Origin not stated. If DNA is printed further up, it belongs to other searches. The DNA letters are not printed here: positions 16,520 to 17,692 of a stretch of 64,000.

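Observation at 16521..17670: Four-helix-bundle gene appears to sit in the loop of a long simple-word hairpin, next to an 'empty' twin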

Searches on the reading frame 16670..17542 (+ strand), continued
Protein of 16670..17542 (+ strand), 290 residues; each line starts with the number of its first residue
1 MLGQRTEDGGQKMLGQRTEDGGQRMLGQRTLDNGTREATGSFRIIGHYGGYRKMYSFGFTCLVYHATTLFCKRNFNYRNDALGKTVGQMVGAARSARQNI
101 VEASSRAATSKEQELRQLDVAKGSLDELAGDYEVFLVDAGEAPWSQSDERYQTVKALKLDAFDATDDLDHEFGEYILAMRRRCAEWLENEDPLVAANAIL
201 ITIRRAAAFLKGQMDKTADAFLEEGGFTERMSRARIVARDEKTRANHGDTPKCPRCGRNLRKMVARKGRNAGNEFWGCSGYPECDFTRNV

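Call 67: search_protein_families(library=padloc, proteins=[window:16742-17542:+], max_evalue=0.01)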
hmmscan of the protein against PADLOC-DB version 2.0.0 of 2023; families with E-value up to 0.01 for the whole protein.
window:16742-17542:+ (266 aa): 0 families

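Call 73: predict_structure(alignment_id=A1)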
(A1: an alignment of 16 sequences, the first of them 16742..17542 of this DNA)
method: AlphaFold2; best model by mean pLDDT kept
length: 266 residues; sequences in the alignment: 16
mean_pLDDT: 77.8   pTM: 0.65
mean pLDDT of the five models: 77.8, 75.1, 72.8, 72.1, 71.5
residues with pLDDT >= 90: 93; 70-90: 100; 50-70: 48; < 50: 25
segments of 3 or more residues with pLDDT < 50: 1-22
pLDDT, mean of each block of 10 residues (from residue 1): 31 38 62 89 93 62 91 88 66 92 96 94 95 80 82 90 96 97 89 70 61 68 76 77 78 71 64
secondary structure, 60 per line:
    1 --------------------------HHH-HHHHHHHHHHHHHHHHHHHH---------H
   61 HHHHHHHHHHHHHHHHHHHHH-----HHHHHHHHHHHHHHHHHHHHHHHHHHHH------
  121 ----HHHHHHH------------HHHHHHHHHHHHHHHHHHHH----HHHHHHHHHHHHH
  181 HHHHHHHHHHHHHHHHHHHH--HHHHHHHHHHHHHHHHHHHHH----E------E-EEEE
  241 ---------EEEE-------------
elements in order: H31-50 H60-81 H87-114 H125-131 H144-163 H168-200 H203-223 E237-240 E250-253

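Call 76: fold_search(model_id=the predicted structure, library=pdb)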
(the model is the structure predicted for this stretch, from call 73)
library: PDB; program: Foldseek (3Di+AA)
matches with E <= 10: 649; with E <= 0.001: 0
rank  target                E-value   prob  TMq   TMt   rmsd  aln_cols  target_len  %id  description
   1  2gsc_B                4.3e-02  1.00  0.35  0.77   6.1       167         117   14  Crystal Structure of the Conserved Hypothetical Cytosolic Protein Xcc0516 from Xanthomonas campestris (released 2006-10-03)
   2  2gsc_E                5.0e-02  1.00  0.35  0.79   6.2       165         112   15  Crystal Structure of the Conserved Hypothetical Cytosolic Protein Xcc0516 from Xanthomonas campestris (released 2006-10-03)
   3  2gsc_C                9.4e-02  1.00  0.34  0.78   6.2       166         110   14  Crystal Structure of the Conserved Hypothetical Cytosolic Protein Xcc0516 from Xanthomonas campestris (released 2006-10-03)
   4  2gsc_D                1.3e-01  1.00  0.35  0.79   6.1       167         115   14  Crystal Structure of the Conserved Hypothetical Cytosolic Protein Xcc0516 from Xanthomonas campestris (released 2006-10-03)
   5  6rsq_C                1.3e-01  0.75  0.25  0.34  10.6       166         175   14  Helical folded domain of mouse CAP1 (released 2019-11-27)
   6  2nrj                  1.8e-01  0.66  0.29  0.24  11.0       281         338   10  Crystal Structure of Hemolysin binding component from Bacillus cereus (released 2006-11-14)
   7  2gsc_A                2.3e-01  1.00  0.35  0.79   6.1       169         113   15  Crystal Structure of the Conserved Hypothetical Cytosolic Protein Xcc0516 from Xanthomonas campestris (released 2006-10-03)
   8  7ew7_D                2.4e-01  0.35  0.21  0.20  21.0       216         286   10  Cryo-EM structure of SEW2871-bound Sphingosine-1-phosphate receptor 1 in complex with Gi protein (released 2021-09-29)
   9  2rld_E                3.1e-01  0.97  0.26  0.58  10.9       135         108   10  CRYSTAL STRUCTURE OF A PROTEIN WITH UNKNOWN FUNCTION FROM S23 RIBOSOMAL PROTEIN FAMILY (BT_0352) FROM BACTEROIDES THET (released 2007-10-30)
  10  6h2f_G                3.7e-01  0.14  0.17  0.14  30.9       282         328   11  Structure of the pre-pore AhlB of the tripartite alpha-pore forming toxin, AHL, from Aeromonas hydrophila. (released 2019-07-10)
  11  2rld_C                4.1e-01  0.80  0.24  0.47  11.5       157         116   13  CRYSTAL STRUCTURE OF A PROTEIN WITH UNKNOWN FUNCTION FROM S23 RIBOSOMAL PROTEIN FAMILY (BT_0352) FROM BACTEROIDES THET (released 2007-10-30)
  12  2f2g_A                4.3e-01  0.21  0.19  0.22  15.5       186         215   10  X-Ray Structure of Gene Product From Arabidopsis Thaliana AT3G16990 (released 2005-12-13)
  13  6h2f_E                4.5e-01  0.13  0.17  0.15  30.3       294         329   11  Structure of the pre-pore AhlB of the tripartite alpha-pore forming toxin, AHL, from Aeromonas hydrophila. (released 2019-07-10)
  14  1k05_C                5.2e-01  0.35  0.21  0.35  18.5       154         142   14  Crystal structure of the Focal Adhesion Targeting Domain of Focal Adhesion Kinase (released 2002-01-30)
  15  7epd_A                5.2e-01  0.18  0.23  0.10  19.5       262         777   13  Cryo-EM structure of inactive mGlu2-7 heterodimer (released 2021-06-23)
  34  2rld_B                8.1e-01  0.84  0.29  0.60   9.4       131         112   11  CRYSTAL STRUCTURE OF A PROTEIN WITH UNKNOWN FUNCTION FROM S23 RIBOSOMAL PROTEIN FAMILY (BT_0352) FROM BACTEROIDES THET (released 2007-10-30)
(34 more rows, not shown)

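Call 79: find_related_loci(query=A1, collection=viral_contigs, flank=2000)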
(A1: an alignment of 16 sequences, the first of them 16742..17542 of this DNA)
Query A1 (266 aa) in viral_contigs; peptide patterns used: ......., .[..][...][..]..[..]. (x = any residue, [..] = any of these).
63 stretches matched a pattern, but none encodes a relative of the query by tblastn (E <= 1e-3).

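Call 88: search_protein_families(library=ncbifam, proteins=[L032:5858-6259:+, L048:488-1057:+], max_evalue=0.01)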
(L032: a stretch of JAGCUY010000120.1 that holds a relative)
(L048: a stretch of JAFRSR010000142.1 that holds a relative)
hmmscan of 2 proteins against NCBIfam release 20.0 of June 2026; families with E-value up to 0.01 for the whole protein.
L032:5858-6259:+ (134 aa): 4 families
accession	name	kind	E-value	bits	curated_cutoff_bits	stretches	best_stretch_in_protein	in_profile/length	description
TIGR02436.1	TIGR02436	subfamily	8.2e-35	119.3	24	1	18-122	1-108/109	four helix bundle protein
NF008911.0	PRK12275.1-2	subfamily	1.6e-33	115.7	137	1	12-124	3-117/118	hypothetical protein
NF008912.0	PRK12275.1-6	subfamily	1.1e-27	96.4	124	1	12-125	2-114/117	hypothetical protein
NF033474.1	DivGenRetAVD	equivalog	0.00044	20.5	80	1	16-65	1-50/104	diversity-generating retroelement protein Avd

L048:488-1057:+ (190 aa): 12 families
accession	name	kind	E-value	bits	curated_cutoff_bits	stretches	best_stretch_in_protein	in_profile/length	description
TIGR00095.1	TIGR00095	equivalog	4.9e-46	156.8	117.5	1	5-186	12-193/194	16S rRNA (guanine(966)-N(2))-methyltransferase RsmD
NF008157.0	PRK10909.1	equivalog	9.3e-35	120.2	302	1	4-188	12-192/199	16S rRNA (guanine(966)-N(2))-methyltransferase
NF008748.0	PRK11783.1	equivalog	1.7e-08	33.2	466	1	38-124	534-620/704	bifunctional 23S rRNA (guanine(2069)-N(7))-methyltransferase RlmK/23S rRNA (guanine(2445)-N(2))-methyltransferase RlmL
NF046099.1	RSP_2647_MTase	equivalog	6.9e-08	31.7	600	1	44-152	216-331/391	RSP_2647 family RNA methyltransferase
TIGR00536.1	hemK_fam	subfamily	6.6e-07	28.7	115.5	1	34-125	103-192/286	HemK family protein methyltransferase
TIGR03533.1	L3_gln_methyl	equivalog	5.4e-06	25.9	229.7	1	37-125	113-199/284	50S ribosomal protein L3 N(5)-glutamine methyltransferase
NF033380.1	Rlm_2499C5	equivalog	6.7e-06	25.1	650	1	45-130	220-305/391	23S rRNA (cytosine(2499)-C(5))-methyltransferase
TIGR02469.1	CbiT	equivalog_domain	0.0012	19.1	78.3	1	27-105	2-79/124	precorrin-6Y C5,15-methyltransferase (decarboxylating) subunit CbiT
NF043040.1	corrin_prot_MT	hypoth_equivalog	0.0015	18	180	1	30-120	28-115/216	corrinoid protein-associated methyltransferase CpaM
NF011707.0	PRK15128.1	equivalog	0.0031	16.4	712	1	46-125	221-303/396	23S rRNA (cytosine(1962)-C(5))-methyltransferase RlmI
NF011528.0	PRK14968.1-2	equivalog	0.0036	16.9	171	1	35-125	29-117/205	putative methyltransferase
NF001790.0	PRK00517.3-3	equivalog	0.0048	16.3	269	1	33-122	110-198/262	50S ribosomal protein L11 methyltransferase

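Call 93: find_homologous_proteins(query=L032:5879-6259:+, max_evalue=1e-8)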
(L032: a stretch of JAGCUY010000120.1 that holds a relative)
Query L032:5879-6259:+ (127 aa): 2576 proteins with E <= 1e-8 among 2601 candidates; the best 120 are listed.
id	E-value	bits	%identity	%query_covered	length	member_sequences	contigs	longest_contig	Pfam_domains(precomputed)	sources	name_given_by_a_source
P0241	2.6e-71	255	95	98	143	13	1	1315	PF05635.18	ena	-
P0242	3.6e-64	232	86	100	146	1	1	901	PF05635.18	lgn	-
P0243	7.5e-51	189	71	100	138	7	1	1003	PF05635.18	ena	-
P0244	1.4e-50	188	71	98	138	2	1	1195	PF05635.18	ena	-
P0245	6.4e-50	186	71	100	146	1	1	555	PF05635.18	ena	-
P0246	1.5e-49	185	69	99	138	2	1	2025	PF05635.18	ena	-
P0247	4.1e-49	183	64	100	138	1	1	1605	PF22296.3,PF05635.18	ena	-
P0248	5.4e-48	180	69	100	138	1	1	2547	PF05635.18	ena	-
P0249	1.1e-46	175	66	100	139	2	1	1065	PF05635.18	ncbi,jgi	jgi:four helix bundle protein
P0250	5.6e-45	170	66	98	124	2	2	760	PF05635.18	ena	-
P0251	1.2e-44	169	65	100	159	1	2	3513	PF05635.18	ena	-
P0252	1.7e-43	165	64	100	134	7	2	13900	PF05635.18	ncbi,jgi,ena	jgi:four helix bundle protein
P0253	5.6e-43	164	64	91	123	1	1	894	PF05635.18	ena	-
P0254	2.9e-42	161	63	91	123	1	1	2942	PF05635.18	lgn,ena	-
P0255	3.3e-42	161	66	91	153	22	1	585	PF05635.18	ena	-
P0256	7.7e-42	160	63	91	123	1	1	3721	PF05635.18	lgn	-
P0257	2.6e-41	158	60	100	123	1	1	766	PF05635.18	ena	-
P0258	3.6e-41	158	59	100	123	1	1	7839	PF05635.18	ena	-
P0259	4.1e-41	158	64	93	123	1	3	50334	PF05635.18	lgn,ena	-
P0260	5.4e-41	157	60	94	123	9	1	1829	PF05635.18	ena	-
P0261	5.7e-41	157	64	93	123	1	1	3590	PF05635.18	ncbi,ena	-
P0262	1.0e-40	156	62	91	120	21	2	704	PF05635.18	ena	-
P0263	1.7e-40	156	61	100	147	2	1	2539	PF05635.18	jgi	-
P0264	5.8e-40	154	60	91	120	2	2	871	PF05635.18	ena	-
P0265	7.7e-40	153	64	93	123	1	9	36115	PF05635.18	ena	-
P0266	1.1e-39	153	62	98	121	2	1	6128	PF22296.3,PF05635.18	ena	-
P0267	5.4e-39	151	57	100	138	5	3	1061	PF05635.18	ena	-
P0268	1.9e-38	149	57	90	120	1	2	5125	PF05635.18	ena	-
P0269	2.5e-38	149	59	91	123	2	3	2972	PF05635.18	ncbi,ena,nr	ncbi:MAG: four helix bundle protein [Kiritimatiellae bacterium]|nr:four helix bundle protein [Kiriti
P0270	3.2e-38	148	57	93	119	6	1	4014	PF05635.18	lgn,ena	-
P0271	4.0e-38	148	57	93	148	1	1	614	PF05635.18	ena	-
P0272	2.2e-36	142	57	91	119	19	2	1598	PF05635.18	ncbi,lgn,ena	-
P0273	1.8e-35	139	55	90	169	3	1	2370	PF05635.18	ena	-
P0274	9.0e-34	134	60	89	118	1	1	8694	PF05635.18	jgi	-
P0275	9.8e-31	124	53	89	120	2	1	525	PF05635.18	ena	-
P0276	1.8e-30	123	62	79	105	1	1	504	PF05635.18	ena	-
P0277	5.5e-30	122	50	90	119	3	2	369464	PF05635.18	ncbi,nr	ncbi:MAG: four helix bundle protein [Nevskiaceae bacterium]|nr:MAG: four helix bundle protein [Nevsk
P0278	6.0e-30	122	56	91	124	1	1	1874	PF05635.18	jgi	-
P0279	2.0e-29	120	52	91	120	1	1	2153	PF05635.18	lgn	-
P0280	2.9e-29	119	49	98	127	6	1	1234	PF22296.3,PF05635.18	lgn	-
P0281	3.1e-29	119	52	91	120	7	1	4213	PF05635.18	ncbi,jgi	jgi:four helix bundle protein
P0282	1.6e-28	117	52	91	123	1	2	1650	PF05635.18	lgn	-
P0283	1.8e-28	117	51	94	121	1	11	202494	PF05635.18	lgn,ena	-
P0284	2.1e-28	117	55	87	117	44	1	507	PF05635.18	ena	-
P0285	2.2e-28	117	54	92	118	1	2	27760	PF05635.18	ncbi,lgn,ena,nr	ncbi:MAG: four helix bundle protein [Gammaproteobacteria bacterium]|nr:four helix bundle protein [Ga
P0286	2.4e-28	116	51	91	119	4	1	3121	PF22296.3,PF05635.18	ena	-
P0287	3.1e-28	116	52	91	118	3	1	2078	PF05635.18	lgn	-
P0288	6.6e-28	115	53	89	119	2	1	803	PF05635.18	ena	-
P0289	9.6e-28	114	53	93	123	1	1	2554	PF22296.3,PF05635.18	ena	-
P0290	1.1e-27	114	52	89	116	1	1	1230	PF05635.18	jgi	-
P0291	1.4e-27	114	54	91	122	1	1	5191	PF22296.3,PF05635.18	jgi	-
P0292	2.1e-27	113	53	89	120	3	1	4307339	PF05635.18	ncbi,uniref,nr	ncbi:hypothetical protein DGMP_07660 [Desulfomarina profundi]|uniref:Four helix bundle protein n=1 T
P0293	2.2e-27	113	53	92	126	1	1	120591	PF22296.3,PF05635.18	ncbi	-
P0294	2.5e-27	113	52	91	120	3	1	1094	PF05635.18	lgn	-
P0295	3.1e-27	113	65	68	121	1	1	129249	PF05635.18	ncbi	-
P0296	3.8e-27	113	50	88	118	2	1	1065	PF05635.18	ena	-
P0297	4.0e-27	112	52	93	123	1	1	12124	PF22296.3,PF05635.18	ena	-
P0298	4.1e-27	112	52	89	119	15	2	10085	PF05635.18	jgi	jgi:four helix bundle protein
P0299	4.4e-27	112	54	88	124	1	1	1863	PF22296.3,PF05635.18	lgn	-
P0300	5.2e-27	112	48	100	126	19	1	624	PF05635.18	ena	-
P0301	5.4e-27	112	55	84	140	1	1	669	PF05635.18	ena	-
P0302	5.6e-27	112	53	87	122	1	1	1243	PF22296.3,PF05635.18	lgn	-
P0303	6.5e-27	112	49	89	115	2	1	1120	PF05635.18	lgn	-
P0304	8.4e-27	111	49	97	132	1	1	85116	PF05635.18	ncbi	-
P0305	9.2e-27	111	56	87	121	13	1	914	PF05635.18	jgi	jgi:four helix bundle protein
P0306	9.5e-27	111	60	84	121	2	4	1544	PF05635.18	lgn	-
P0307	1.0e-26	111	52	87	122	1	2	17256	PF22296.3,PF05635.18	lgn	-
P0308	1.0e-26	111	54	83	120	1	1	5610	PF05635.18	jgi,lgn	jgi:four helix bundle protein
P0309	1.1e-26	111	53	87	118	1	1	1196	PF22296.3,PF05635.18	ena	-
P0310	1.2e-26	111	48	94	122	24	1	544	PF22296.3,PF05635.18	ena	-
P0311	1.4e-26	111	54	88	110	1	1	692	PF05635.18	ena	-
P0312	1.6e-26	111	52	89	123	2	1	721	PF05635.18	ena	-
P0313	1.6e-26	110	51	93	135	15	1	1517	PF22296.3,PF05635.18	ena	-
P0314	1.8e-26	110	54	88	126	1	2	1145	PF22296.3,PF05635.18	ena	-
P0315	1.9e-26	110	52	93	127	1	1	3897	PF22296.3,PF05635.18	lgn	-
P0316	2.1e-26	110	55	83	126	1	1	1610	PF22296.3,PF05635.18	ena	-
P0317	2.3e-26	110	52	87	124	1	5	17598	PF22296.3,PF05635.18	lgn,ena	-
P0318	2.3e-26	110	48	90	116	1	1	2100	PF05635.18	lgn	-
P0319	2.5e-26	110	53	89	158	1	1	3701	PF22296.3,PF05635.18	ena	-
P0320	2.6e-26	110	54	87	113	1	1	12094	PF05635.18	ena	-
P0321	2.7e-26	110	50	88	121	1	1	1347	PF22296.3,PF05635.18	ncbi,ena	-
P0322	2.7e-26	110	54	87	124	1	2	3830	PF22296.3,PF05635.18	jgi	jgi:four helix bundle protein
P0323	2.7e-26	110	51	94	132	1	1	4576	PF05635.18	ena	-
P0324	2.7e-26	110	48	91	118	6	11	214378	PF05635.18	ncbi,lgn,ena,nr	ncbi:MAG: four helix bundle protein [Bacteroidales bacterium]|nr:four helix bundle protein [Bacteroi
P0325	3.0e-26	110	51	93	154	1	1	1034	PF22296.3,PF05635.18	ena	-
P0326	3.0e-26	110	51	95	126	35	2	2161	PF22296.3,PF05635.18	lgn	-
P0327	3.1e-26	110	54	83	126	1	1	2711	PF22296.3,PF05635.18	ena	-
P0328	3.1e-26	110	51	95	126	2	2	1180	PF22296.3,PF05635.18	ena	-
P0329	3.2e-26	110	51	89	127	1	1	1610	PF22296.3,PF05635.18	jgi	jgi:four helix bundle protein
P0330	3.4e-26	109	51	88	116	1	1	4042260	PF22296.3,PF05635.18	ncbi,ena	-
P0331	3.5e-26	109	52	84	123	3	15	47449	PF05635.18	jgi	jgi:four helix bundle protein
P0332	3.7e-26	109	50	92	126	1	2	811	PF22296.3,PF05635.18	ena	-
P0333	4.2e-26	109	46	90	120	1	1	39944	PF05635.18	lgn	-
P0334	4.4e-26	109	52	89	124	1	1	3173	PF05635.18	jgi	-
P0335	5.2e-26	109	52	89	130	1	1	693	PF05635.18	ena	-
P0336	5.5e-26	109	52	84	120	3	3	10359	PF05635.18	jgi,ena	jgi:four helix bundle protein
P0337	5.7e-26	109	49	90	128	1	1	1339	PF22296.3,PF05635.18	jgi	jgi:four helix bundle protein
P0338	5.8e-26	109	48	91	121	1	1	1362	PF22296.3,PF05635.18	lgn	-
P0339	7.5e-26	108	49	91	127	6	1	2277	PF05635.18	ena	-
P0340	7.8e-26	108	51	90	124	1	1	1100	PF22296.3,PF05635.18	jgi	jgi:four helix bundle protein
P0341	7.9e-26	108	50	86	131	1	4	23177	PF05635.18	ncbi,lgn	-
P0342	8.0e-26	108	51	89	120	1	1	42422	PF05635.18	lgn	-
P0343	8.3e-26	108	51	87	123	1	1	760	PF22296.3,PF05635.18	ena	-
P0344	9.1e-26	108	50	89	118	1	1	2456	PF05635.18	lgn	-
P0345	9.2e-26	108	50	92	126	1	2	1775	PF22296.3,PF05635.18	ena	-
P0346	1.0e-25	108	53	91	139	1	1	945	PF22296.3,PF05635.18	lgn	-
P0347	1.1e-25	108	53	94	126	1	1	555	PF05635.18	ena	-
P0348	1.2e-25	108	50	91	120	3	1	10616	PF05635.18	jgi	-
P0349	1.2e-25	108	51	88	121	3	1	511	PF22296.3,PF05635.18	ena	-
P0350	1.2e-25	108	49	90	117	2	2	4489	PF05635.18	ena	-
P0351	1.3e-25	108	50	92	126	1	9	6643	PF22296.3,PF05635.18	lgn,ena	-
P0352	1.3e-25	108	50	84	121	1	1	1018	PF22296.3,PF05635.18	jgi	jgi:four helix bundle protein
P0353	1.3e-25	108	50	87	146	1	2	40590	PF22296.3,PF05635.18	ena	-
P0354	1.3e-25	108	52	91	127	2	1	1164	PF22296.3,PF05635.18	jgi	jgi:four helix bundle protein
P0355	1.3e-25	108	48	94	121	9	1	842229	PF05635.18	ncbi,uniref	ncbi:four helix bundle protein [Bowmanella yangjiangensis]|uniref:four helix bundle protein n=1 Tax=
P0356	1.4e-25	108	57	91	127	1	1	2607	PF22296.3,PF05635.18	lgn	-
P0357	1.4e-25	108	53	88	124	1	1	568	PF22296.3,PF05635.18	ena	-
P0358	1.4e-25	108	60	68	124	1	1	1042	PF22296.3,PF05635.18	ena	-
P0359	1.5e-25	107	53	91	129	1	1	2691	PF05635.18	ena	-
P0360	1.7e-25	107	51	89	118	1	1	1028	PF05635.18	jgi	-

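Call 94: find_encoding_contigs(protein=P0265, flank=1500, max_places=6)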
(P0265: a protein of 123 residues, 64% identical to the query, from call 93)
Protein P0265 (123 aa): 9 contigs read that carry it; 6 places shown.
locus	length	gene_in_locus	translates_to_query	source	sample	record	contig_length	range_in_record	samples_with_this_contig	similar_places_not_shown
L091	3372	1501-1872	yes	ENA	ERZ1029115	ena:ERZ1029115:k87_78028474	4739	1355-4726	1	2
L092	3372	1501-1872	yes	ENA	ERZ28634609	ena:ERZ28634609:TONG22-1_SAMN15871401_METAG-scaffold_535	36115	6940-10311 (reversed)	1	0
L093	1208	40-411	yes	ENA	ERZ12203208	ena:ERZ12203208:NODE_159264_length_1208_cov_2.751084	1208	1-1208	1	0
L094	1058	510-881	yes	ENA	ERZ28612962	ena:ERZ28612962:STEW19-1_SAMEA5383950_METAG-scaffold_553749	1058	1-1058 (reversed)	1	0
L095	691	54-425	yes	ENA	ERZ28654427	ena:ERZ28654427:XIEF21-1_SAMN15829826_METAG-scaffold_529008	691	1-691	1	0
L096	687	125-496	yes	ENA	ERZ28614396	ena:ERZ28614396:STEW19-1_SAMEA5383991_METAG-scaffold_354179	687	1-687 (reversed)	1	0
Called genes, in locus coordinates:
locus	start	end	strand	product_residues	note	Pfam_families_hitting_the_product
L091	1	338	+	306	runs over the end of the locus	-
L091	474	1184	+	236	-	PF00813:FliP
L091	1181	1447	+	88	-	PF01313:Bac_export_3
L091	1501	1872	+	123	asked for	PF05635:23S_rRNA_IVP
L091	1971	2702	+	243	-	PF01311:Bac_export_1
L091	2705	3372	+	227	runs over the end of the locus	?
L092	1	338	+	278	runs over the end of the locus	-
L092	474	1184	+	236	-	PF00813:FliP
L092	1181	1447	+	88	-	PF01313:Bac_export_3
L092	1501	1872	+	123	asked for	PF05635:23S_rRNA_IVP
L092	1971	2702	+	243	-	PF01311:Bac_export_1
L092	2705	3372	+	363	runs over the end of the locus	PF01312:Bac_export_2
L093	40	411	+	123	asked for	PF05635:23S_rRNA_IVP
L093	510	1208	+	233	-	?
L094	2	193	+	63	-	?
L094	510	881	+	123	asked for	PF05635:23S_rRNA_IVP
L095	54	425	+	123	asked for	PF05635:23S_rRNA_IVP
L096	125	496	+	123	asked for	PF05635:23S_rRNA_IVP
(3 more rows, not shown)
